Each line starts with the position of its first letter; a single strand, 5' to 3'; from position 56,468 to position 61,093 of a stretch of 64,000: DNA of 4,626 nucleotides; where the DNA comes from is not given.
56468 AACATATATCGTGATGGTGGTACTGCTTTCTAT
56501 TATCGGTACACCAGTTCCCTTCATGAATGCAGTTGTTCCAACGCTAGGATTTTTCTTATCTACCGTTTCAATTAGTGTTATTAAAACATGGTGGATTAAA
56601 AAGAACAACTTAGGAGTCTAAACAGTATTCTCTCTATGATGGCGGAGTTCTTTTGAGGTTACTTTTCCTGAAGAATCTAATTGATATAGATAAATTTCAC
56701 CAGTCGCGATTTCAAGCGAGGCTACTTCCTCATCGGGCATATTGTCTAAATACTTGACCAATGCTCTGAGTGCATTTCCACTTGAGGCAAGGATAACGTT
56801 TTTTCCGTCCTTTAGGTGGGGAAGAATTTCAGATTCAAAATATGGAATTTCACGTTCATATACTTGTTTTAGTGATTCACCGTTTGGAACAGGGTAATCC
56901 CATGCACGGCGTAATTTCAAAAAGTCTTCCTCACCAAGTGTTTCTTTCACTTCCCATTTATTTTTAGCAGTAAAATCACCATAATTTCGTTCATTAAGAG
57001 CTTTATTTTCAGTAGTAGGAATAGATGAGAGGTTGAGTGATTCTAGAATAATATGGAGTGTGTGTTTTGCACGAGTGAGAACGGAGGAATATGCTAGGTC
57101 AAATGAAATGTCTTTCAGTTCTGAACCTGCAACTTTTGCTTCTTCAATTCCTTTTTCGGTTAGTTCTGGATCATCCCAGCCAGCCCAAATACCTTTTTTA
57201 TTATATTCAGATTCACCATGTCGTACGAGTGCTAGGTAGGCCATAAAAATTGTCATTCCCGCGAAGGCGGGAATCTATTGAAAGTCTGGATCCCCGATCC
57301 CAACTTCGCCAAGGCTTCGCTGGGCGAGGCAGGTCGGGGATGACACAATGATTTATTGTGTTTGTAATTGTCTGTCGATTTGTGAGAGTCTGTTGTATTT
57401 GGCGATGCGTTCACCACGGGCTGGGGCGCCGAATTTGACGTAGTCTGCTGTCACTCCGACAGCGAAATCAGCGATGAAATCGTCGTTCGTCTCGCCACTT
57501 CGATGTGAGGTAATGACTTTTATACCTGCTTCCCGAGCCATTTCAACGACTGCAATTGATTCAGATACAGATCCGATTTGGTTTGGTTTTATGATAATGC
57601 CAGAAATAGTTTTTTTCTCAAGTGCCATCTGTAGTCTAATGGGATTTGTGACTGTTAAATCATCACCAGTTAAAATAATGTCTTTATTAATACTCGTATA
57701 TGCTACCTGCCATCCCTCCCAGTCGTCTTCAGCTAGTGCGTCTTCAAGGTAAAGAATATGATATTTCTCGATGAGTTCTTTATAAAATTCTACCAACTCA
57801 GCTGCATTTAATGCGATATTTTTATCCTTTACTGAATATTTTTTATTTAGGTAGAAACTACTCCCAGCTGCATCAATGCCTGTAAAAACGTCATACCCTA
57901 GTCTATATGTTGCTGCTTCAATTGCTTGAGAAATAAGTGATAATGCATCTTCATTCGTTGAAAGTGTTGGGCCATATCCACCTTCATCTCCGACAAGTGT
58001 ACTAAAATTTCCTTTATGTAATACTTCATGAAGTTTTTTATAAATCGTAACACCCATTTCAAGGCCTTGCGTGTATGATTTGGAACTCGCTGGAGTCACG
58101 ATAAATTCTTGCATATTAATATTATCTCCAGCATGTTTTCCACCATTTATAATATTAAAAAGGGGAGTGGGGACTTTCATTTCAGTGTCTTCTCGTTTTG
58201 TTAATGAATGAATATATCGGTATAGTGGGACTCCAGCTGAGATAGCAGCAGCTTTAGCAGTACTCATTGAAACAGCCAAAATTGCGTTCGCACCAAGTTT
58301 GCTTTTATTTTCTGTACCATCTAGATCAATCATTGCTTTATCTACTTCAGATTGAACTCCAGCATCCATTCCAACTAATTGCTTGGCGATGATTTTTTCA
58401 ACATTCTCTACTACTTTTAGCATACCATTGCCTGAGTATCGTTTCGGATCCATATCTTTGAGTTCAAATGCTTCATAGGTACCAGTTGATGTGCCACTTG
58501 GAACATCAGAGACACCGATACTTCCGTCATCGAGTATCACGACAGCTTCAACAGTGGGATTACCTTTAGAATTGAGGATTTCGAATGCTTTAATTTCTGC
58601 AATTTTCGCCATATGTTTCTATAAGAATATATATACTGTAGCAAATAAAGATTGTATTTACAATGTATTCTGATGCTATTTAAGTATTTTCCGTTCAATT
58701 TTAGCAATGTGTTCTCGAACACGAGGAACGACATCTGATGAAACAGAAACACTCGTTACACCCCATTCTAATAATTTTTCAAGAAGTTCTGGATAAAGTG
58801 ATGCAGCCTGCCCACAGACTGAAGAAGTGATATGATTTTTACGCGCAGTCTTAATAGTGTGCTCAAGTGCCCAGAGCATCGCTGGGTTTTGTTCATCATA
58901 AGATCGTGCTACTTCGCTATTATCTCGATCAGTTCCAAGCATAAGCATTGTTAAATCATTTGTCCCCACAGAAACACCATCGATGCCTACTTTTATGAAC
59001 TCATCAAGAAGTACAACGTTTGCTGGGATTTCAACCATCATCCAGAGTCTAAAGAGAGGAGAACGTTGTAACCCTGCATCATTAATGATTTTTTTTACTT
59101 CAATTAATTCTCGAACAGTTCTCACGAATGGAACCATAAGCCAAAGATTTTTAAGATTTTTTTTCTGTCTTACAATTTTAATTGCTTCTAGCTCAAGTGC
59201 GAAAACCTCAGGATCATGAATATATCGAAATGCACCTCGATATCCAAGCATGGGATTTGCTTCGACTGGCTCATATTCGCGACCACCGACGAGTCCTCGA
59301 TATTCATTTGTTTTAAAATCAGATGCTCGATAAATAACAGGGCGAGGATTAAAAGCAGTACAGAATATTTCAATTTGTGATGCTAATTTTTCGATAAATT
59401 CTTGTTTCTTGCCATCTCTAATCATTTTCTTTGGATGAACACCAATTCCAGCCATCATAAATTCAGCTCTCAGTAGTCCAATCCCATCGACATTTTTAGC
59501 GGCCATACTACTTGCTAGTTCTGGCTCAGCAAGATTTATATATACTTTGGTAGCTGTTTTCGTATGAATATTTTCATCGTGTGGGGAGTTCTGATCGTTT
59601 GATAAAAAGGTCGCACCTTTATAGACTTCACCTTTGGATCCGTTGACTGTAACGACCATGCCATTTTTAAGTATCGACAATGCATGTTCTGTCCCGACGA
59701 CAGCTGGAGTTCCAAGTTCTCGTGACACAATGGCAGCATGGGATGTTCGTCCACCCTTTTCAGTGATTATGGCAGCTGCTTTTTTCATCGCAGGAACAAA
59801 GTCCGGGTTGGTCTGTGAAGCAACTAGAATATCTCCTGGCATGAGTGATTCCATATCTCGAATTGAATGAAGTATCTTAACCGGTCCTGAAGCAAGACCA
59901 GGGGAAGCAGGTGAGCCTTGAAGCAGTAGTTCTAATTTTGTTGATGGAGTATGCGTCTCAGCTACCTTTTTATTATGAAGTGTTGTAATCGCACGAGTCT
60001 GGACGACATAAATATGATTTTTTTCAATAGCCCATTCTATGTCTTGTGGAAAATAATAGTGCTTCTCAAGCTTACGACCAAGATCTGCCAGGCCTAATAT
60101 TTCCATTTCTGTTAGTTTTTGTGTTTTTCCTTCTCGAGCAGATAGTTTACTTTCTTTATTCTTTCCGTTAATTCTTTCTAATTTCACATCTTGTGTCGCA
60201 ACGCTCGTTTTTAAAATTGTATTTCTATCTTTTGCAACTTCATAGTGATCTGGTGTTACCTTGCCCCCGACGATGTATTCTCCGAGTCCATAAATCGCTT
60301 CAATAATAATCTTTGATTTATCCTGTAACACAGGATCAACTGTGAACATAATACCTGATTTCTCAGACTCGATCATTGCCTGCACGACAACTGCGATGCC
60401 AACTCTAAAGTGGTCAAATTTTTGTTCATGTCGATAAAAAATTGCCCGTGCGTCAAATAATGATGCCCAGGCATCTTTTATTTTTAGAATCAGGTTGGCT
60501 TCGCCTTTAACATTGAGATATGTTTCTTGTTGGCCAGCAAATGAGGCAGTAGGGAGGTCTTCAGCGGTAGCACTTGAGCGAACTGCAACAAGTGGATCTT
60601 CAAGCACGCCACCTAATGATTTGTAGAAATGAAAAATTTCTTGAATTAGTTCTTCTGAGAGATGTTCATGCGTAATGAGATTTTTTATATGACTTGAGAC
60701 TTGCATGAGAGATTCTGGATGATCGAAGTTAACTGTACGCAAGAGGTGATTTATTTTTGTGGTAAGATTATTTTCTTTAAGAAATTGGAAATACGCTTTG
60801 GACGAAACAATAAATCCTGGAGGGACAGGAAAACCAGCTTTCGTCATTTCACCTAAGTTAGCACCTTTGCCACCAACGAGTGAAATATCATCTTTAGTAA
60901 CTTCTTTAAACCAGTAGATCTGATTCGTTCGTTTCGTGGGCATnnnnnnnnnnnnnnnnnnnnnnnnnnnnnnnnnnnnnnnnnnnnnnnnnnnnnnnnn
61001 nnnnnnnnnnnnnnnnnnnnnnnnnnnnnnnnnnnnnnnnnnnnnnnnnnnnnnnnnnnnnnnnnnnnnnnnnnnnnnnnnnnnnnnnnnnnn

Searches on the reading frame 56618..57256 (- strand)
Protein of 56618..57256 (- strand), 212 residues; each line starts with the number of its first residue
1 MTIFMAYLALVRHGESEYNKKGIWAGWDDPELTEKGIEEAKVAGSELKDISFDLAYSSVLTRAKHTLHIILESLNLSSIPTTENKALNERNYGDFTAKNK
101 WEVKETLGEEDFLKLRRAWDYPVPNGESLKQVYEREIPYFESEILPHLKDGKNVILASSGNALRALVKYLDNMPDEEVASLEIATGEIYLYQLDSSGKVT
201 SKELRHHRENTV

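Call 41: search_protein_families(library=pfam, proteins=[window:56618-57256:-], max_evalue=0.00001)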
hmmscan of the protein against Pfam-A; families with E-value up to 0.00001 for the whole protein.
window:56618-57256:- (212 aa): 1 family
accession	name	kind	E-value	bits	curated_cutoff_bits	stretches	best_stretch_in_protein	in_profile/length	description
PF00300.27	His_Phos_1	-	1.6e-39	136.1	21.7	1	8-199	1-187/194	Histidine phosphatase superfamily (branch 1)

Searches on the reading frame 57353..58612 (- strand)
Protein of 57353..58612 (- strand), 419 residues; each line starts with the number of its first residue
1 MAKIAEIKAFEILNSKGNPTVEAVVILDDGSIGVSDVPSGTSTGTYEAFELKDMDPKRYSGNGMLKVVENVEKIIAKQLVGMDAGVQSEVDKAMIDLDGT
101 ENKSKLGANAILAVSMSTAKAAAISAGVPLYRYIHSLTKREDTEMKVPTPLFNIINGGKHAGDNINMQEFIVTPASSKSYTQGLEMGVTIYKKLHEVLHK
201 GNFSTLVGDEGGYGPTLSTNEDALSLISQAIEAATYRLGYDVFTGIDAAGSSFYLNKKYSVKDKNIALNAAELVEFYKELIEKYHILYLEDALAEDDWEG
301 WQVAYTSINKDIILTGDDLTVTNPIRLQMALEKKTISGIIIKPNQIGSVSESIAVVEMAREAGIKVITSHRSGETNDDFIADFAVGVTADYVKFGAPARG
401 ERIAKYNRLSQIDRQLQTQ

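Call 41: search_protein_families(library=pfam, proteins=[window:57353-58612:-], max_evalue=0.00001)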
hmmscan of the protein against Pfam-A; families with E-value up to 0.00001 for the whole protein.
window:57353-58612:- (419 aa): 3 families
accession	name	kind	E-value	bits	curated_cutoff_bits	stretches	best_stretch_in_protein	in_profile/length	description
PF00113.28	Enolase_C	-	2.8e-90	303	21.5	1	146-417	3-282/296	Enolase, C-terminal TIM barrel domain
PF03952.21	Enolase_N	-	1.1e-52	178.1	35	1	4-134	1-131/131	Enolase, N-terminal domain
PF13378.12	MR_MLE_C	-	7.9e-07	29.4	29.4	1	263-368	50-152/219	Enolase C-terminal domain-like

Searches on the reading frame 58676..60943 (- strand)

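Call 41: search_protein_families(library=pfam, proteins=[window:58676-60943:-], max_evalue=0.00001)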
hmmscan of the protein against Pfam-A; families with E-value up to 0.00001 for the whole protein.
window:58676-60943:- (755 aa): 3 families
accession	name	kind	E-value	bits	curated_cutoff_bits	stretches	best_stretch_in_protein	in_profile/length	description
PF01326.24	PPDK_N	-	1.6e-104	350.2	27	1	21-332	2-322/328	Pyruvate phosphate dikinase, AMP/ATP-binding domain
PF02896.24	PEP-utilizers_C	-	6.7e-68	229.4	22.8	1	459-750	14-292/293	PEP-utilising enzyme, PEP-binding domain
PF00391.29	PEP-utilizers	-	3.6e-28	97.4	23.1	1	369-438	3-72/72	PEP-utilising enzyme, mobile domain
